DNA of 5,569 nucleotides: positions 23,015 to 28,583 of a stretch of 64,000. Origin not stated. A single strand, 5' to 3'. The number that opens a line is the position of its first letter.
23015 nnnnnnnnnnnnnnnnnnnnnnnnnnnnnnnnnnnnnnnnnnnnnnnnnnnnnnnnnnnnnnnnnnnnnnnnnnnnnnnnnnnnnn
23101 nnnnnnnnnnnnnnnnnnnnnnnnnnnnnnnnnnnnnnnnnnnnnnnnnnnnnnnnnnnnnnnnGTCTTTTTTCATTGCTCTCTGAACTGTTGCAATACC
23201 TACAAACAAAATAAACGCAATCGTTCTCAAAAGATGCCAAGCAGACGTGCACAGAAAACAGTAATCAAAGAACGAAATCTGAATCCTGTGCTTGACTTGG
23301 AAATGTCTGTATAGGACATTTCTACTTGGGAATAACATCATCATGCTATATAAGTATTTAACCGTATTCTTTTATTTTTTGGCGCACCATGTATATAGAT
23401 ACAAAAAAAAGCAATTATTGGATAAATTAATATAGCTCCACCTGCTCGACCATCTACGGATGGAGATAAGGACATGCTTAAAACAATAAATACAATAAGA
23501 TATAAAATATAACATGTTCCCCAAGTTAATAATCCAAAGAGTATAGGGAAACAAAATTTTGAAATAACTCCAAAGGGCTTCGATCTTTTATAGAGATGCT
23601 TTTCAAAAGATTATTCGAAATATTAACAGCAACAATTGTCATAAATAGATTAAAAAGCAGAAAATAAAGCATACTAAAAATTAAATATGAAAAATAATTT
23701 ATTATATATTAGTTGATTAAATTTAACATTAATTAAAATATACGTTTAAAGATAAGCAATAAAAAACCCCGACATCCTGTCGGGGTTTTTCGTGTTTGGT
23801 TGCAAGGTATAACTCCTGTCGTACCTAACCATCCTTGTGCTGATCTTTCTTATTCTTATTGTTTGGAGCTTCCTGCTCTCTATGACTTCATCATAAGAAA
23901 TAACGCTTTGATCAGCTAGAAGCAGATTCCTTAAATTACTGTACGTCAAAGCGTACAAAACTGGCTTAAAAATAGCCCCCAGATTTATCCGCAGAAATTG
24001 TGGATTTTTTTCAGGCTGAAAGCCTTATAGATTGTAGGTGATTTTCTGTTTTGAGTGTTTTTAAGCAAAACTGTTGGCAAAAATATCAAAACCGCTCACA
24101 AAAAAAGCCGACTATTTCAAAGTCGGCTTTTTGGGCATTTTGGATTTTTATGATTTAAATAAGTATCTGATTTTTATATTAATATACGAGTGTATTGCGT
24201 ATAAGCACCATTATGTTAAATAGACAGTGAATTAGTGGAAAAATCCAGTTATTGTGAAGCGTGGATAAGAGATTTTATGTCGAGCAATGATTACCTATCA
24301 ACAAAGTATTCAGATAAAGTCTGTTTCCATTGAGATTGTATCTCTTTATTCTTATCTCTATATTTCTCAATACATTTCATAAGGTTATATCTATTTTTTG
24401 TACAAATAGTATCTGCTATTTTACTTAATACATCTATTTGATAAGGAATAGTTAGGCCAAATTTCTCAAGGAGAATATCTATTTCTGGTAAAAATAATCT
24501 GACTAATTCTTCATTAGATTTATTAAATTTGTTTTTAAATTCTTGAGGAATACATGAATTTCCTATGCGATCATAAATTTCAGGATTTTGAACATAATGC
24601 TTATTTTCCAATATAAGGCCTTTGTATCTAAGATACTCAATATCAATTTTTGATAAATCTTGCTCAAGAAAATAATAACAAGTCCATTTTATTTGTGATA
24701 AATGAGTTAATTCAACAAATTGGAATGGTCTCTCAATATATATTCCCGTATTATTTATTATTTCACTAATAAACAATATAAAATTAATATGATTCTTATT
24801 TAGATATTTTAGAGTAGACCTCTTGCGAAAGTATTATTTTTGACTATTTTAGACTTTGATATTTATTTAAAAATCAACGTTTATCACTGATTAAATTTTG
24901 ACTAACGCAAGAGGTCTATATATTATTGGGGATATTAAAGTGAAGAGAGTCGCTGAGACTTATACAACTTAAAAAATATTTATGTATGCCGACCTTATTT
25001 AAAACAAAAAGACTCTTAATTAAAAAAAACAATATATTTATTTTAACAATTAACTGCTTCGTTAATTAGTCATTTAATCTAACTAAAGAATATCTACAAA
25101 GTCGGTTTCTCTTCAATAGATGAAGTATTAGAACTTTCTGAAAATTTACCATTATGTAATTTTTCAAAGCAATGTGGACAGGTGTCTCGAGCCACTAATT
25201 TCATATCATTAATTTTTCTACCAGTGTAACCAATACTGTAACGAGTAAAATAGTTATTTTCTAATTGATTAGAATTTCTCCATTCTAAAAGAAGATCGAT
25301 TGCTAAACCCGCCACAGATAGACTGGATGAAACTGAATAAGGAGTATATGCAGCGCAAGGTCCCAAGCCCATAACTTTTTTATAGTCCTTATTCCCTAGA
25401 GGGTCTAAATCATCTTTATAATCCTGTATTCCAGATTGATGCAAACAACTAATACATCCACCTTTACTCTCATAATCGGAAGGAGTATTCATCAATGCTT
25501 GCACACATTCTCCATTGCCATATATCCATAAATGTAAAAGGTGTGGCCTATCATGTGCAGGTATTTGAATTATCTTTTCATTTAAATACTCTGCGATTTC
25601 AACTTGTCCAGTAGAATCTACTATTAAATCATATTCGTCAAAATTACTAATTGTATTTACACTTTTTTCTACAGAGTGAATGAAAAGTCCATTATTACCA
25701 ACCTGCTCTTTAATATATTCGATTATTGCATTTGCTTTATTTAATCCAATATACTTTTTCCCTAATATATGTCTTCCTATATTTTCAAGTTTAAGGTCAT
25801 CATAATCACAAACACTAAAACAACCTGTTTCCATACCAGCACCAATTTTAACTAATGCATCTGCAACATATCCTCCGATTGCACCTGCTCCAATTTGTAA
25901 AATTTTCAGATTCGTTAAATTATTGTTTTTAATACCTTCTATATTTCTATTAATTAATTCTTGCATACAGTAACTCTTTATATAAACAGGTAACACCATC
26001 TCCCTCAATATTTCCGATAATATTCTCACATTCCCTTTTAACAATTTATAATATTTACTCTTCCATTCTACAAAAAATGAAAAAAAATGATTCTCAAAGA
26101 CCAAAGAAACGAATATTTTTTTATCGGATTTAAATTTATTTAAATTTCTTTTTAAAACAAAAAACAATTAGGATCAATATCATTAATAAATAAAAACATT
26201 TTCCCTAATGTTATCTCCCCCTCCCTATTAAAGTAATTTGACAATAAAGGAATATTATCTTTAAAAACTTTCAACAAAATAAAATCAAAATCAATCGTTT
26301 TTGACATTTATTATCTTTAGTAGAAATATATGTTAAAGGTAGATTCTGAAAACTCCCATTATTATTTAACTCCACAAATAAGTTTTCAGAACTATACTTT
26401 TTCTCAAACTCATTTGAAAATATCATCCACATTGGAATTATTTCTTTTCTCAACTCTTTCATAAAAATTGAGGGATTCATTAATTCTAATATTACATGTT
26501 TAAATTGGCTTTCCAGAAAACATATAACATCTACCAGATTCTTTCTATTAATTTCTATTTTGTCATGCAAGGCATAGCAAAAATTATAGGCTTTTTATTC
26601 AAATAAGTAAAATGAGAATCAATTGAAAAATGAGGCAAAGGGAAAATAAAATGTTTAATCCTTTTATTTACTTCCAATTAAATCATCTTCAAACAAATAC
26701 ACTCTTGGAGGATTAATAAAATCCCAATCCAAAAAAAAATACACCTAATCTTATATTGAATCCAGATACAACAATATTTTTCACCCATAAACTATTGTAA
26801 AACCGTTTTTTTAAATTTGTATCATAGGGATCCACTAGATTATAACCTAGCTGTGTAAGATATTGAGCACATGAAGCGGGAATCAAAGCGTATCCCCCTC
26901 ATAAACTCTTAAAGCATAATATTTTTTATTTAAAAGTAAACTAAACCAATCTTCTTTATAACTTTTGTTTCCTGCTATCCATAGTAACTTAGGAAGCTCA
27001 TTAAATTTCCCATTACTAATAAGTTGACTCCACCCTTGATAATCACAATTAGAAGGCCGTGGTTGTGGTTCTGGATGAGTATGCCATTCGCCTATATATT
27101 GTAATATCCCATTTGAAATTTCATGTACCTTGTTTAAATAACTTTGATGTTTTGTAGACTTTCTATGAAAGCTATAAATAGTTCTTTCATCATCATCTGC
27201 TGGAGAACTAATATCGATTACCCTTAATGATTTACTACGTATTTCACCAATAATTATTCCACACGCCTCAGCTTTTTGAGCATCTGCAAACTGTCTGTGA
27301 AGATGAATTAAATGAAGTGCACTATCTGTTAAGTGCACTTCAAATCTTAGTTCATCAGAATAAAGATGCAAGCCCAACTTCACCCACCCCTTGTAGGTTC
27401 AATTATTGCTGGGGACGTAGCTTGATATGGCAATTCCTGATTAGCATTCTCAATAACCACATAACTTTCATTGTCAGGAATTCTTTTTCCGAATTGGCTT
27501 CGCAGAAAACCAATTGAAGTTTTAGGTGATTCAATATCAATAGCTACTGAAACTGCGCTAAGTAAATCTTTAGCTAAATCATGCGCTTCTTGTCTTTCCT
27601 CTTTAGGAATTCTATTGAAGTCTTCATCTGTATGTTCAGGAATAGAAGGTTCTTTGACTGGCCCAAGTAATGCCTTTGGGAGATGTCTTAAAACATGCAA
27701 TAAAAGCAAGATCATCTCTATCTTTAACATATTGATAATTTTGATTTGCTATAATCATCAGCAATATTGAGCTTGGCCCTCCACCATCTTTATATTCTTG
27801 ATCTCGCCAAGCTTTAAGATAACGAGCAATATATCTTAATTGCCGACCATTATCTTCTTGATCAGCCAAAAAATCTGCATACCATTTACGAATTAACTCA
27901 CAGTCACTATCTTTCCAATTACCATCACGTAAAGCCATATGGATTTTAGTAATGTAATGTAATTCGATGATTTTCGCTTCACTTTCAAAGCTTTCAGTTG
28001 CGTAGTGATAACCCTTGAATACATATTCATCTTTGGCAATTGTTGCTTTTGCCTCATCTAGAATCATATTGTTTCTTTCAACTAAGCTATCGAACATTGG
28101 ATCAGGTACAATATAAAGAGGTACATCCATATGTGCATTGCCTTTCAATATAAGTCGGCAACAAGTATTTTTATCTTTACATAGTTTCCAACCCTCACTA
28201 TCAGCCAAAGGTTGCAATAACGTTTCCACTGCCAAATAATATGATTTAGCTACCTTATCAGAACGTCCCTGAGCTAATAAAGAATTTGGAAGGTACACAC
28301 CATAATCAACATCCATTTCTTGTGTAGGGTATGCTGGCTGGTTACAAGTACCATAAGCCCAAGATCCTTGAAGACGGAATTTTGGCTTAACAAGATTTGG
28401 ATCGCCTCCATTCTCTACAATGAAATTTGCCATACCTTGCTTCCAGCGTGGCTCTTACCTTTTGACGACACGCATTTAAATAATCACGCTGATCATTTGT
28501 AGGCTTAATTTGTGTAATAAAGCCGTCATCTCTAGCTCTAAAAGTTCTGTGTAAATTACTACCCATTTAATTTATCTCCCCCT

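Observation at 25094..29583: Type II CBASS-like anti-phage operon on a resistance plasmid, with atypical gene order and no obvious E2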

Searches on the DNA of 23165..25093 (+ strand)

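Call 37: search_dna_similar(query=window:23165-25093:+, collection=plasmids, mode=near, max_rows=30)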
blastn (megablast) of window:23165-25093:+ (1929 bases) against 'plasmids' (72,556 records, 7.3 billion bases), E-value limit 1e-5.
Records with a match: 501; places in all: 699; records where one place covers at least 80% of the query: 7.
Best place of each record, by identity: >=99% 12; 95-99% 68; 90-95% 113; 80-90% 250; 60-80% 58.
By first word of the organism name: Acinetobacter 483; Klebsiella 14; Raoultella 3; Enterobacter 1.
By predicted mobility (MOB-suite, as given by PLSDB): non-mobilizable 257; mobilizable 191; conjugative 53.
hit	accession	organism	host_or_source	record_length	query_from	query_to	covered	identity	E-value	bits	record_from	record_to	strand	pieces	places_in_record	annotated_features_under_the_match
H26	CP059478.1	Acinetobacter baumannii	Homo sapiens,cell culture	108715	1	1929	100%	99.7%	0e+0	3533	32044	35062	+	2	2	IS30 family transposase | hypothetical protein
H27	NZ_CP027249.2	Acinetobacter pittii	Homo sapiens,Pure Culture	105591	1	1929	100%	99.7%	0e+0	3530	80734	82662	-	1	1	hypothetical protein (x2)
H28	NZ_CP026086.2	Acinetobacter pittii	Homo sapiens,Pure Culture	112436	1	1929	100%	99.7%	0e+0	3530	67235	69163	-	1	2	hypothetical protein (x2)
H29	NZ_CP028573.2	Acinetobacter pittii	Homo sapiens,Pure Culture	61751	1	1929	100%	99.6%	0e+0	3517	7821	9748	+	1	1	hypothetical protein (x2)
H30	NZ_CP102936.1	Acinetobacter sp. AOR07_HL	Homo sapiens,whole organism,oral sawb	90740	1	1929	100%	99.5%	0e+0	3511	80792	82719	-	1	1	hypothetical protein (x2)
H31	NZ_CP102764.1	Acinetobacter baumannii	Homo sapiens,blood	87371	1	1929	100%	99.5%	0e+0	3511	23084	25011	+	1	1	hypothetical protein (x2)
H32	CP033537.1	Acinetobacter pittii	Homo sapiens,Bacterial culture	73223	163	1929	92%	99.5%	0e+0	3219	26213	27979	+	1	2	hypothetical protein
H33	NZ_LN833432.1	Acinetobacter baumannii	Clinical sample, blood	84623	1021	1929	47%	99.8%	0e+0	1666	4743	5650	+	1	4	hypothetical protein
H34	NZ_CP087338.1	Acinetobacter baumannii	Homo sapiens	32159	594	1116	27%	91.1%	0e+0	706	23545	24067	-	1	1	none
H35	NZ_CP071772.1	Acinetobacter towneri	porcine,cell culture,feces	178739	594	1057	24%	95.1%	0e+0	732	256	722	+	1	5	none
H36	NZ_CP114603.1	Acinetobacter towneri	chicken,carcass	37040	594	1060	24%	93.9%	0e+0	706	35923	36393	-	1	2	none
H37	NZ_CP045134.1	Acinetobacter indicus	cow,cow feces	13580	591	1059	24%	93.0%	0e+0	686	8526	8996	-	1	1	TM2 domain-containing protein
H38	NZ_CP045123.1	Acinetobacter indicus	cow,cow feces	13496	591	1059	24%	93.0%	0e+0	686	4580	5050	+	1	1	TM2 domain-containing protein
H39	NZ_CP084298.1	Acinetobacter baumannii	a feces sample of chicken origin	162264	594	1060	24%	93.2%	0e+0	688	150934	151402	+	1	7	none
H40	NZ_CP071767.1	Acinetobacter towneri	porcine,cell culture,feces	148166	594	1060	24%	93.2%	0e+0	688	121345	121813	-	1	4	none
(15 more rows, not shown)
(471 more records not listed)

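Call 53: search_dna_similar(query=window:24800-24935:+, collection=plasmids, mode=distant, max_rows=25, max_evalue=0.001)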
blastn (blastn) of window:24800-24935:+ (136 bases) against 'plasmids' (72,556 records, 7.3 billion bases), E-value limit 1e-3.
Records with a match: 76; places in all: 90; records where one place covers at least 80% of the query: 24.
Best place of each record, by identity: >=99% 9; 90-95% 6; 80-90% 1; 60-80% 60.
By first word of the organism name: Acinetobacter 76.
By predicted mobility (MOB-suite, as given by PLSDB): mobilizable 64; non-mobilizable 12.
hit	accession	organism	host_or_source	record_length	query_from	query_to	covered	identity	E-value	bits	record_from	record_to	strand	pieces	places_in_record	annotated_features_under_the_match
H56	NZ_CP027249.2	Acinetobacter pittii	Homo sapiens,Pure Culture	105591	1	136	100%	100.0%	5e-63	246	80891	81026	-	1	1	none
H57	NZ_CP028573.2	Acinetobacter pittii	Homo sapiens,Pure Culture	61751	1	136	100%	100.0%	5e-63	246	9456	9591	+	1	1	none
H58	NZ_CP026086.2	Acinetobacter pittii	Homo sapiens,Pure Culture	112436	1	136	100%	100.0%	5e-63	246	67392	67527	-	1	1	none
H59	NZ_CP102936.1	Acinetobacter sp. AOR07_HL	Homo sapiens,whole organism,oral sawb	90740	1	136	100%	100.0%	5e-63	246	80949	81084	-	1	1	none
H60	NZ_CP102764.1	Acinetobacter baumannii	Homo sapiens,blood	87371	1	136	100%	100.0%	5e-63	246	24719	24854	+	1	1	none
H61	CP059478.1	Acinetobacter baumannii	Homo sapiens,cell culture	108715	1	136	100%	100.0%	5e-63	246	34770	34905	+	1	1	none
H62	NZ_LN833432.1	Acinetobacter baumannii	Clinical sample, blood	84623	1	136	100%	100.0%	5e-63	246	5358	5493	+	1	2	none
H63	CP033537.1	Acinetobacter pittii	Homo sapiens,Bacterial culture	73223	1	136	100%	99.3%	7e-61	240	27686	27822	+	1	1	none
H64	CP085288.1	Acinetobacter haemolyticus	single cell,water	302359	16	119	76%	100.0%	1e-45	188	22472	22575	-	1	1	hypothetical protein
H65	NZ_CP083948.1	Acinetobacter johnsonii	mixed culture,garden soil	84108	16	124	80%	94.5%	1e-39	168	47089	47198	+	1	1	none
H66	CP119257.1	Acinetobacter johnsonii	Homo sapiens,blood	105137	16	124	80%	94.5%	1e-39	168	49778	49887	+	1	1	none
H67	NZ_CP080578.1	Acinetobacter lwoffii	cell culture,permafrost, Kolyma lowland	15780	16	125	81%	89.1%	1e-32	146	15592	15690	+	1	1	hypothetical protein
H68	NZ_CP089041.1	Acinetobacter ursingii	Homo sapiens,Genome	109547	16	120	77%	93.3%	2e-36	159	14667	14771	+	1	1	none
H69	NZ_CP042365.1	Acinetobacter pittii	Homo sapiens,Whole organism,clinical ...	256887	16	119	76%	93.3%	6e-36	157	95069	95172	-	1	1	none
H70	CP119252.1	Acinetobacter soli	Homo sapiens,blood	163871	2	125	91%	74.6%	3e-8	65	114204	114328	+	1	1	none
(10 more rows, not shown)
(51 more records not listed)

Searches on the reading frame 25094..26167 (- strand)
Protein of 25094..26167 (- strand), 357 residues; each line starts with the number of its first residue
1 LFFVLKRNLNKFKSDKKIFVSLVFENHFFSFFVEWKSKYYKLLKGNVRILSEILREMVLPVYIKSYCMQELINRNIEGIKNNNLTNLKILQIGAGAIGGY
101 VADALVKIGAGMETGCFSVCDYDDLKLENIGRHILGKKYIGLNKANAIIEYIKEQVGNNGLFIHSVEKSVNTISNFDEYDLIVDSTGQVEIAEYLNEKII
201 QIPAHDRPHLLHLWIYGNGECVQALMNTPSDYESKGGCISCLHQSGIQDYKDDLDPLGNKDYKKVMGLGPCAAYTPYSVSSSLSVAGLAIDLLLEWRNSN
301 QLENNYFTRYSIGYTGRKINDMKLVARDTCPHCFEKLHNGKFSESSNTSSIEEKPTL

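Call 4: search_protein_families(library=pfam, proteins=[window:25094-26167:-], max_evalue=0.01)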
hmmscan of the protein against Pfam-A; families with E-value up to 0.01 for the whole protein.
window:25094-26167:- (357 aa): 1 family
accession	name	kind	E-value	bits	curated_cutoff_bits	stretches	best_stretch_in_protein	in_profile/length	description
PF00899.27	ThiF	-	2.4e-14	53.5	28.1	1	81-258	15-169/238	ThiF family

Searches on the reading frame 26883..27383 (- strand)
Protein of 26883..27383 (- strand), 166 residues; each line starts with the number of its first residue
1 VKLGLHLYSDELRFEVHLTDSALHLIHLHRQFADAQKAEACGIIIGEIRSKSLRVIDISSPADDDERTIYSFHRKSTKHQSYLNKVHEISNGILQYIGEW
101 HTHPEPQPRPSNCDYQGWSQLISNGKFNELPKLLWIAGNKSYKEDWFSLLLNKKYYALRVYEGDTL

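Call 4: search_protein_families(library=pfam, proteins=[window:26883-27383:-], max_evalue=0.01)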
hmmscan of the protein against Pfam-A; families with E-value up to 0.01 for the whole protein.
window:26883-27383:- (166 aa): 2 families
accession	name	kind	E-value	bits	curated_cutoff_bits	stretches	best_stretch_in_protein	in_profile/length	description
PF14464.11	Prok-JAB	-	7.7e-16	58.4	25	1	25-140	5-103/114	Prokaryotic homologs of the JAB domain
PF01398.27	JAB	-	3.7e-05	23.9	22.5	1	17-113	7-103/117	JAB1/Mov34/MPN/PAD-1 ubiquitin protease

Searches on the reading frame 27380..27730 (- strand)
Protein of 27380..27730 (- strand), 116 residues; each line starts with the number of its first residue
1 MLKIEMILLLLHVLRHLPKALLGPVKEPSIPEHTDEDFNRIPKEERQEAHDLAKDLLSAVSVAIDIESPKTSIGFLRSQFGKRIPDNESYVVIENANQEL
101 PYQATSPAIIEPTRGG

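Call 4: search_protein_families(library=pfam, proteins=[window:27380-27730:-], max_evalue=0.01)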
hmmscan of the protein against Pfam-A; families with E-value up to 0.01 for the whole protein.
window:27380-27730:- (116 aa): 1 family
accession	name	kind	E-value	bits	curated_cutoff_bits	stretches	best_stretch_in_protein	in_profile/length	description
PF21713.2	DncV_C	-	1.8e-05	25.1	28.4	1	10-91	51-133/135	Cyclic GMP-AMP synthase, C-terminal domain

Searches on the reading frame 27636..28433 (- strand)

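Call 4: search_protein_families(library=pfam, proteins=[window:27636-28433:-], max_evalue=0.01)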
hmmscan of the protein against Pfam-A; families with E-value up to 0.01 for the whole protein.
window:27636-28433:- (265 aa): 2 families
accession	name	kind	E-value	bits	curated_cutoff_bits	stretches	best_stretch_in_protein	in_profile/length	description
PF21654.3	DncV-like_NTFase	-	6.8e-25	88.3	24.9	1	17-107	1-90/90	Cyclic GMP-AMP synthase DncV-like, nucleotidyltransferase domain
PF21713.2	DncV_C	-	7.3e-09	36.1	28.4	1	196-231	1-35/135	Cyclic GMP-AMP synthase, C-terminal domain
